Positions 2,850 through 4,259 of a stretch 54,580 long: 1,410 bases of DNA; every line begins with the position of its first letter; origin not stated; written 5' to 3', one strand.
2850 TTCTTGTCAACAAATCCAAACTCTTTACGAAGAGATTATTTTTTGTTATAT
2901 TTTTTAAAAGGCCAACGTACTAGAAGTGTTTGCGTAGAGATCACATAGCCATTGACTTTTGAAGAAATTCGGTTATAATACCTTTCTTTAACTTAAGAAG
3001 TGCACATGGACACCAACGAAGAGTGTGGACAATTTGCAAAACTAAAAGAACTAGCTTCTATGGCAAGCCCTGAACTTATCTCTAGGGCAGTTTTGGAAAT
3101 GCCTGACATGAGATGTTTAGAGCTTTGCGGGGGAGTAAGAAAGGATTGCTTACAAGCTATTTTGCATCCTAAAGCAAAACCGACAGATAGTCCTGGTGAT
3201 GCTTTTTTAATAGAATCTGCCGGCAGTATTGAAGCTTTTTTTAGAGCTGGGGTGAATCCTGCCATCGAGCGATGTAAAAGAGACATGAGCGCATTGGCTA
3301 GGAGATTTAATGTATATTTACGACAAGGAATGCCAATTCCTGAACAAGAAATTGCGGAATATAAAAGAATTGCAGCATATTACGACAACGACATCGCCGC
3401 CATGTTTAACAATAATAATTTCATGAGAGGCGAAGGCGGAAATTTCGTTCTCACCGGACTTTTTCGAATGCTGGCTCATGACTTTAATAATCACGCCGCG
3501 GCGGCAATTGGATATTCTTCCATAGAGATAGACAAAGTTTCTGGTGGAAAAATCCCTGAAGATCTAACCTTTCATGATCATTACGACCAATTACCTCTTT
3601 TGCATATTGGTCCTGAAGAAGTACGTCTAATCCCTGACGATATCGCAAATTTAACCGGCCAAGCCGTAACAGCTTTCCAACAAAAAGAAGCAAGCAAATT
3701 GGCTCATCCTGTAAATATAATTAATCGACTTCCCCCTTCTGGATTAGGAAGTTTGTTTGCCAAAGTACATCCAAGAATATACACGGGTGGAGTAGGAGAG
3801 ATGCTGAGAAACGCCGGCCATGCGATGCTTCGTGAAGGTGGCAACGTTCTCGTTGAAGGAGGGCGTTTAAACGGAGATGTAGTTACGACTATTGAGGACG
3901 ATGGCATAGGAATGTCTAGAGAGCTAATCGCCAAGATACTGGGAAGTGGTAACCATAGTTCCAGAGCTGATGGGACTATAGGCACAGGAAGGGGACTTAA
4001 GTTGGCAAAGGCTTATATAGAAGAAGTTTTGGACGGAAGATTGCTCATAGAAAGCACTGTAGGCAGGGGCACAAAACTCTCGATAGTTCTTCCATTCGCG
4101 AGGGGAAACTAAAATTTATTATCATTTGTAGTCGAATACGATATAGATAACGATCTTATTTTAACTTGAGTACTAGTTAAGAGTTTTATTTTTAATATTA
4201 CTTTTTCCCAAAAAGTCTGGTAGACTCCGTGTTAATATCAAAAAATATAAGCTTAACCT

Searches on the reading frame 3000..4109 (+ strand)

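Call 14: search_protein_families(library=pfam, proteins=[window:3000-4109:+])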
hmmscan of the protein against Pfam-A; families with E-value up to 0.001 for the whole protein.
window:3000-4109:+ (370 aa): 1 family
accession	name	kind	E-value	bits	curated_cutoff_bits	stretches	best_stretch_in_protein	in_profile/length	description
PF02518.31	HATPase_c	-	2e-13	51.2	26.4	1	265-367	10-110/111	Histidine kinase-, DNA gyrase B-, and HSP90-like ATPase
